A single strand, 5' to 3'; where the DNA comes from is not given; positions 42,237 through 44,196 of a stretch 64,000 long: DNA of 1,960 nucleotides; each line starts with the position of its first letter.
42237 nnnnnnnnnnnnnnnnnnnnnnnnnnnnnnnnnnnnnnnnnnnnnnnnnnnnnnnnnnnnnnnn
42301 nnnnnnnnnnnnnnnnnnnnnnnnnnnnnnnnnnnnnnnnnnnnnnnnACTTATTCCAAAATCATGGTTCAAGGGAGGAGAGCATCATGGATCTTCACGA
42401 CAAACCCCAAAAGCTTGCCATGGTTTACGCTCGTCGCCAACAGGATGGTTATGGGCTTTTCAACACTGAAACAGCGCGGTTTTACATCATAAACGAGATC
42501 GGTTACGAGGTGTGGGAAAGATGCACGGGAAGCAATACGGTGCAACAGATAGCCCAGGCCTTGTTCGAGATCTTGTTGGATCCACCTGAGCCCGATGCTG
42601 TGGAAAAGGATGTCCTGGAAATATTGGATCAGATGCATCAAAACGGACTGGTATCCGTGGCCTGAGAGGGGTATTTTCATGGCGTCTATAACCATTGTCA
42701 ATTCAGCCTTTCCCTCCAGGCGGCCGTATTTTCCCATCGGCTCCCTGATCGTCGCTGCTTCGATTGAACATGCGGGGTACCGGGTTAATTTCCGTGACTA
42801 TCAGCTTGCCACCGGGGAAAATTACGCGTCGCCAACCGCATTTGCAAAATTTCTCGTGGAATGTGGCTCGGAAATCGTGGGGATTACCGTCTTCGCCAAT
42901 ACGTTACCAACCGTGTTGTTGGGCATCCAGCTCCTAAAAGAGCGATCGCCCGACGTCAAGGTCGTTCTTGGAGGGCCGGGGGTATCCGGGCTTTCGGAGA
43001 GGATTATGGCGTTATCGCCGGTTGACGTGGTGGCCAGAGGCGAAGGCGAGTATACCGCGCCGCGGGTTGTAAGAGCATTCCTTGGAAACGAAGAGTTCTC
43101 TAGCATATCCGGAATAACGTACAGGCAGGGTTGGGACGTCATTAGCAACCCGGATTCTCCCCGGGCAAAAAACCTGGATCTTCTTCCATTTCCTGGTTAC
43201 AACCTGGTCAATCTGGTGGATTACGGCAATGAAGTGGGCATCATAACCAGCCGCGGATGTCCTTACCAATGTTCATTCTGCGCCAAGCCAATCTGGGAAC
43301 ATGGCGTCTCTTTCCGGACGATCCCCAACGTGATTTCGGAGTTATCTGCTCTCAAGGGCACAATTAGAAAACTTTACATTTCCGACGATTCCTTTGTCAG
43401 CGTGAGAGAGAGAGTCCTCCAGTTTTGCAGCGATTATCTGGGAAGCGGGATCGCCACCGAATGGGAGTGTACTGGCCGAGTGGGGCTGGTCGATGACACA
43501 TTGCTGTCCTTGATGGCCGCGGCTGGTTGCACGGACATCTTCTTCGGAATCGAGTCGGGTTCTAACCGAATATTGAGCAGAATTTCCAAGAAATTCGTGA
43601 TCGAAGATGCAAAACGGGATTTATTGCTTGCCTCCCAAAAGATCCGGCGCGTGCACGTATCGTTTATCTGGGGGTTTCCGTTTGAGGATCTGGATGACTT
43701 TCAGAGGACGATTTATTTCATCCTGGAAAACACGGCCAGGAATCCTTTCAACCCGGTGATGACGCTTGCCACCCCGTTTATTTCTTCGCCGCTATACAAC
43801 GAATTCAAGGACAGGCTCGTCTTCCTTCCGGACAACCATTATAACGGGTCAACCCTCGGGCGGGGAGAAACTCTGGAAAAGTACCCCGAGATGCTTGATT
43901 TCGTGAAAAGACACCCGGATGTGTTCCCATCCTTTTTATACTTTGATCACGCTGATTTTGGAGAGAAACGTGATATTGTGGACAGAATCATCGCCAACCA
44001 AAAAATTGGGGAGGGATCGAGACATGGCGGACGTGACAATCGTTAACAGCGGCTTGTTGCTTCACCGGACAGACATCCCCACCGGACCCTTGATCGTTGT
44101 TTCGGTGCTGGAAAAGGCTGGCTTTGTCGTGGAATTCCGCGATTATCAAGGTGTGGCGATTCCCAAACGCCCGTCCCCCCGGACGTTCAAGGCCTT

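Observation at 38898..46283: Compact AT-rich cluster predicted to make a Cys-free peptide tailored by three radical SAM enzymes, fitting no named RiPP class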

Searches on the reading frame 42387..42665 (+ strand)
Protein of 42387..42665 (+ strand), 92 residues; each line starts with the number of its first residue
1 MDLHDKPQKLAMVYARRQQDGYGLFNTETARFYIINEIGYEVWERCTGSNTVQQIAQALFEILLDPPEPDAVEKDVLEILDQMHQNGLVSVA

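Call 5: search_protein_families(library=pfam, proteins=[window:42387-42665:+], max_evalue=0.01)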
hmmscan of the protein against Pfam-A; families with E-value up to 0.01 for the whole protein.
window:42387-42665:+ (92 aa): 1 family
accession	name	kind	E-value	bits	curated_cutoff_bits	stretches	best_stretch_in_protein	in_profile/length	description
PF05402.18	PqqD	-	1.7e-13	51.1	23.4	1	24-89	4-67/67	Coenzyme PQQ synthesis protein D (PqqD)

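Call 6: search_protein_families(library=ncbifam, proteins=[window:42387-42665:+], max_evalue=0.01)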
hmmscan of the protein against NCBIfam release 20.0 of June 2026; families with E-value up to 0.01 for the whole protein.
window:42387-42665:+ (92 aa): 5 families
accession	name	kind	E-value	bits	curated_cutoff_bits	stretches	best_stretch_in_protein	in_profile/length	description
NF033530.1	lasso_PqqD_Strm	exception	1.7e-06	28.2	70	1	17-89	8-78/78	lasso peptide biosynthesis PqqD family chaperone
NF033536.1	lasso_PqqD_Bac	exception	5.9e-06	26.4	80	1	24-90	23-87/88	lasso peptide biosynthesis PqqD family chaperone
TIGR04248.1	SCM_PqqD_rel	equivalog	1.3e-05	25.3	100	1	20-89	13-81/84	SynChlorMet cassette protein ScmD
TIGR03859.1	PQQ_PqqD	equivalog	1.6e-05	24.7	46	1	17-89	13-80/81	pyrroloquinoline quinone biosynthesis peptide chaperone PqqD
TIGR04302.1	geo_PqqD_fam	equivalog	0.0068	16.8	100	1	34-90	48-101/102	GeoRSP system PqqD family peptide chaperone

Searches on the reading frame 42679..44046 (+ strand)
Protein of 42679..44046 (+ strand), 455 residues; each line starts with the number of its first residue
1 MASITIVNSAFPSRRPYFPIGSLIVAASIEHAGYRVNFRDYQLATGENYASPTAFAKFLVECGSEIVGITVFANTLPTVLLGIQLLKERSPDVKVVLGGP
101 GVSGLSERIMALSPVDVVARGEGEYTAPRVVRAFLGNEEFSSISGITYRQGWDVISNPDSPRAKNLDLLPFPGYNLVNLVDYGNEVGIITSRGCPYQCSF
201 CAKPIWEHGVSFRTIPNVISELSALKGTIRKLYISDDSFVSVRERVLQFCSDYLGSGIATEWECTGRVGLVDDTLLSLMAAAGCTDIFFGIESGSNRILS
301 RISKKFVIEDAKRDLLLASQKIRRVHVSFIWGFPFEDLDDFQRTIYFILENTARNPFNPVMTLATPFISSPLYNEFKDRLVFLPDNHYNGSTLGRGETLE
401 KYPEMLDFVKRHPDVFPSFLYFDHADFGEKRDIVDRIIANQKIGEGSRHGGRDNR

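Call 5: search_protein_families(library=pfam, proteins=[window:42679-44046:+], max_evalue=0.01)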
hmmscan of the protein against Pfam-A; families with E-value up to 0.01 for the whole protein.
window:42679-44046:+ (455 aa): 2 families
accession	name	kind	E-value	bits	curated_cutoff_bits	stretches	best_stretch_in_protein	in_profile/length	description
PF02310.24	B12-binding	-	8.7e-16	58.3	32.1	1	17-130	12-120/121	B12 binding domain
PF04055.27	Radical_SAM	-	1e-12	49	29.5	1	188-345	1-163/166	Radical SAM superfamily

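Call 6: search_protein_families(library=ncbifam, proteins=[window:42679-44046:+], max_evalue=0.01)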
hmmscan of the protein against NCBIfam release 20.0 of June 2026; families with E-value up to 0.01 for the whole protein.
window:42679-44046:+ (455 aa): 25 families
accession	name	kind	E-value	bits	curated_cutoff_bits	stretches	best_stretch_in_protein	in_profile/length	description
NF050148.1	rSAM_ApyD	equivalog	4.3e-46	157.6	750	1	21-423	27-433/645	RiPP biosynthesis radical SAM protein ApyD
TIGR04479.1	bcpD_PhpK_rSAM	subfamily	4.3e-34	117.8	600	1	65-350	112-408/504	PhpK family radical SAM P-methyltransferase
TIGR03471.1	HpnJ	equivalog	1.4e-32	113.2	577.6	1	73-403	78-414/472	hopanoid biosynthesis associated radical SAM protein HpnJ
TIGR04014.1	B12_SAM_MJ_0865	equivalog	4.9e-29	101.4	360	1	86-357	61-342/434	methyl-coenzyme M reductase glutamine C-methyltransferase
TIGR02026.1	BchE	equivalog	1.2e-28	100.3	481.35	1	19-391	22-402/497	magnesium-protoporphyrin IX monomethyl ester anaerobic oxidative cyclase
TIGR04013.1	B12_SAM_MJ_1487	hypoth_equivalog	1e-23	83.8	251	2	65-226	45-193/382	TIGR04013 family B12-binding domain/radical SAM domain-containing protein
TIGR04072.2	rSAM_ladder_B12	equivalog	2.3e-22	79.2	360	1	16-346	15-344/443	lipid biosynthesis B12-binding/radical SAM protein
NF033712.0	B12_rSAM_KedN5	subfamily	2.3e-18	65.7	700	1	82-201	81-211/624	KedN5 family methylcobalamin-dependent radical SAM C-methyltransferase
TIGR04385.1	B12_rSAM_cofa1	equivalog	5.7e-18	65.4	450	1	17-328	18-337/438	B12 lower ligand biosynthesis radical SAM protein BzaD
TIGR04367.1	HpnR_B12_rSAM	equivalog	5.3e-17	61.5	650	1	19-321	22-323/490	hopanoid C-3 methylase HpnR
NF038361.1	rSAM_Sden_1168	equivalog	1e-16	60.6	575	1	53-348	130-448/560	Sden_1168 family B12-binding radical SAM P-methyltransferase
TIGR04295.1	B12_rSAM_oligo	hypoth_equivalog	2.4e-16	59.5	400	1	11-327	17-339/422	TIGR04295 family B12-binding domain-containing radical SAM protein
NF033070.1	rSAM_AprD4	equivalog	7.1e-16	58.1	500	1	187-373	198-387/456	AprD4 family radical SAM diol-dehydratase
TIGR03975.1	rSAM_ocin_1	subfamily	9.7e-15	54.1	281.85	1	60-344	125-423/606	RiPP maturation radical SAM C-methyltransferase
NF045585.1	rSAM_slr0320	equivalog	5.5e-12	45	775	1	80-306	126-362/511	photosystem II high light acclimation radical SAM protein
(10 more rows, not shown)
